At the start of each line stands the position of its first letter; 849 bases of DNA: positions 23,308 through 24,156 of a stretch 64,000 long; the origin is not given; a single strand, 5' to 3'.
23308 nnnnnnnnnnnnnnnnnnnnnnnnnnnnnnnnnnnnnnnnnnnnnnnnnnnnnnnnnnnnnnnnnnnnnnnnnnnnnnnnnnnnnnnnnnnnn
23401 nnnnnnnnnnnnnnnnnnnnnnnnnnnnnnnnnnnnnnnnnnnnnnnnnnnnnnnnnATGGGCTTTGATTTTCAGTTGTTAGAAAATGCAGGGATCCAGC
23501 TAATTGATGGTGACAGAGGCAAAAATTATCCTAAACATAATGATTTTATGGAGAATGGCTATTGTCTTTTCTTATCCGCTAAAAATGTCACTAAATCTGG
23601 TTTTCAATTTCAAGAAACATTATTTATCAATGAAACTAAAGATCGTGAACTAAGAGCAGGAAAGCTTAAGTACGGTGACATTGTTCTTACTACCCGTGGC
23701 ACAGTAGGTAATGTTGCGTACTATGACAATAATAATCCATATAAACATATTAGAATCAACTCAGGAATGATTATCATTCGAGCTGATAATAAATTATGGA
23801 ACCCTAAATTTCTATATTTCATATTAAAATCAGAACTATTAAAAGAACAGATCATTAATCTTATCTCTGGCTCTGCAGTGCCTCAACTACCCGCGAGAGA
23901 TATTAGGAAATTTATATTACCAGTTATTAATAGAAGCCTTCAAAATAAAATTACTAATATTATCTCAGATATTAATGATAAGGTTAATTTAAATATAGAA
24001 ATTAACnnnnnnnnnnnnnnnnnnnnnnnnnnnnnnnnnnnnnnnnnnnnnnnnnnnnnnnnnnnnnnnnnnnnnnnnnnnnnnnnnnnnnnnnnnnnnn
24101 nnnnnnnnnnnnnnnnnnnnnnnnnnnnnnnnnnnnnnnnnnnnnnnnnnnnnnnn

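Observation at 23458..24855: hsdS shows mosaic composition: two AT-rich variable domains around a GC-normal conserved core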

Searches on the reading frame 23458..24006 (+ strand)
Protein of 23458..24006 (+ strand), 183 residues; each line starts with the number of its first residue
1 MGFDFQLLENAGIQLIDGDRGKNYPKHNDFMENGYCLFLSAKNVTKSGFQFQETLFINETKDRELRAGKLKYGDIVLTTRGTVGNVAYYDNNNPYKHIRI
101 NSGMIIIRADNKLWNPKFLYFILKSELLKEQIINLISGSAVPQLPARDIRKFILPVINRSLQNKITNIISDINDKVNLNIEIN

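Call 50: search_dna_similar(query=window:23458-24006:+, collection=plasmids, mode=protein, max_rows=25)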
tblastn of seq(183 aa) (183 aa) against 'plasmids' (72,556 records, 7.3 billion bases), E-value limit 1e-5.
Records with a match: 45; places in all: 45; records where one place covers at least 80% of the query: 34.
Best place of each record, by identity: <60% 45.
By first word of the organism name: Acinetobacter 4; Lactiplantibacillus 4; Escherichia 4; Psychrobacter 2; Gluconobacter 2; Bacillus 2; Acetobacter 2; Enterococcus 2; Clostridium 2; Picosynechococcus 1; and 20 more.
By predicted mobility (MOB-suite, as given by PLSDB): non-mobilizable 24; mobilizable 15; conjugative 6.
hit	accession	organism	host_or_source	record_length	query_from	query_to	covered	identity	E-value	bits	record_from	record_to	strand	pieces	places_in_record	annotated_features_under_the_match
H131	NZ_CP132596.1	Psychrobacter sp. van23A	cell culture,water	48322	8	183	96%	52.8%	3e-58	202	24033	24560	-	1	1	restriction endonuclease subunit S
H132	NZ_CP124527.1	Psychrobacter sp. WB2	Cell culture,Feedlot Water bowl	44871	8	183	96%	52.8%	9e-58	201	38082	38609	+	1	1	restriction endonuclease subunit S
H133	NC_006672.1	Gluconobacter oxydans 621H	-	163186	2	170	92%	50.9%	3e-44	162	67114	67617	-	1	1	restriction endonuclease subunit S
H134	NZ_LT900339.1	Gluconobacter oxydans 621H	-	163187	2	170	92%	50.9%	3e-44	162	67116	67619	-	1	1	restriction endonuclease subunit S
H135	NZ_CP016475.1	Picosynechococcus sp. PCC 7003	cell culture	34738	8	176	92%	49.1%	5e-49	176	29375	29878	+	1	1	restriction endonuclease subunit S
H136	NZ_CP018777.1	Staphylococcus condimenti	Homo sapiens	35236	13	178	91%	42.3%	1e-30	124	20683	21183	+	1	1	restriction endonuclease subunit S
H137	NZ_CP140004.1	Acinetobacter johnsonii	-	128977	11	152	78%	47.2%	3e-36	139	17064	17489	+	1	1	restriction endonuclease subunit S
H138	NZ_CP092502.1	Lactiplantibacillus plantarum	single cell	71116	15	179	90%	38.5%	6e-28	116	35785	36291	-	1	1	restriction endonuclease subunit S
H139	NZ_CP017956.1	Lactiplantibacillus plantarum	pure culture,pit mud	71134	15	179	90%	38.5%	8e-28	115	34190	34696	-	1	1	restriction endonuclease subunit S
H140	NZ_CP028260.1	Pediococcus pentosaceus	cell culture,Soybean paste ...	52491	8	151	79%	43.2%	2e-27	114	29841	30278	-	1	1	restriction endonuclease subunit S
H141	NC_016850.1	Aliivibrio fischeri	Cleidopus gloriamaris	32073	1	183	100%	30.4%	5e-10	64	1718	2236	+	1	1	restriction endonuclease subunit S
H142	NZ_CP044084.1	Pseudomonas luteola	Homo sapiens,clinical isolate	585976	18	168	83%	36.4%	3e-21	97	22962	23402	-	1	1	restriction endonuclease subunit S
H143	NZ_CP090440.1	Vibrio maritimus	Skeletonema costatum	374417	1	183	100%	29.3%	4e-8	59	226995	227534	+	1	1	restriction endonuclease subunit S | class I SAM-dependent DNA methyltransferase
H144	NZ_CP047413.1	Ligilactobacillus salivarius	Equus caballus,Isolated and purified ...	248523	16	183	92%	30.8%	3e-14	77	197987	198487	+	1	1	restriction endonuclease subunit S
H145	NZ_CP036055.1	Bacillus toyonensis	cell culture,soil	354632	26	183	86%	31.9%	3e-12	71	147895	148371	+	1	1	restriction endonuclease subunit S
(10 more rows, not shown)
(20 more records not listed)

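Call 53: get_annotated_region(hit=H133, flank=3000)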
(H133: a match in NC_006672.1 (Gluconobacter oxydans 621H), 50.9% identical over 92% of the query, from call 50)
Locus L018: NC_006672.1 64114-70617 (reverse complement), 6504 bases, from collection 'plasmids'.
description: Gluconobacter oxydans 621H plasmid pGOX1, complete sequence
organism: Gluconobacter oxydans 621H (NCBI taxid 290633)
taxonomy: Bacteria; Pseudomonadota; Alphaproteobacteria; Rhodospirillales; Acetobacteraceae; Gluconobacter; Gluconobacter oxydans; Gluconobacter oxydans 621H
host: -; source: -; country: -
typing (MOB-suite, as given by PLSDB): conjugative; replicon rep_cluster_500; relaxase MOBF; mating-pair formation MPF_I
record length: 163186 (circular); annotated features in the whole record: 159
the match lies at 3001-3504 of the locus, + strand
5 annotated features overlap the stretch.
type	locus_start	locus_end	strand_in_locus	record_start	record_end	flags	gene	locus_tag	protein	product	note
CDS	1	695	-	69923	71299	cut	-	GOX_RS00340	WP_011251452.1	hypothetical protein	-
CDS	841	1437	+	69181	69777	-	-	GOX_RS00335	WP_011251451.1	restriction endonuclease subunit S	-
CDS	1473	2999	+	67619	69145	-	-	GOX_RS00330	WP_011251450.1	type I restriction-modification system subunit M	GO:0006306 - DNA methylation [Evidence IEA]; GO:0009307 - DNA restriction-modification system [Evidence IEA]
CDS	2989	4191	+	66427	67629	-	-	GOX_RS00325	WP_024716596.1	restriction endonuclease subunit S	-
CDS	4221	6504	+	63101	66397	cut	-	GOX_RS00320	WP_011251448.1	HsdR family type I site-specific deoxyribonuclease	GO:0009307 - DNA restriction-modification system [Evidence IEA]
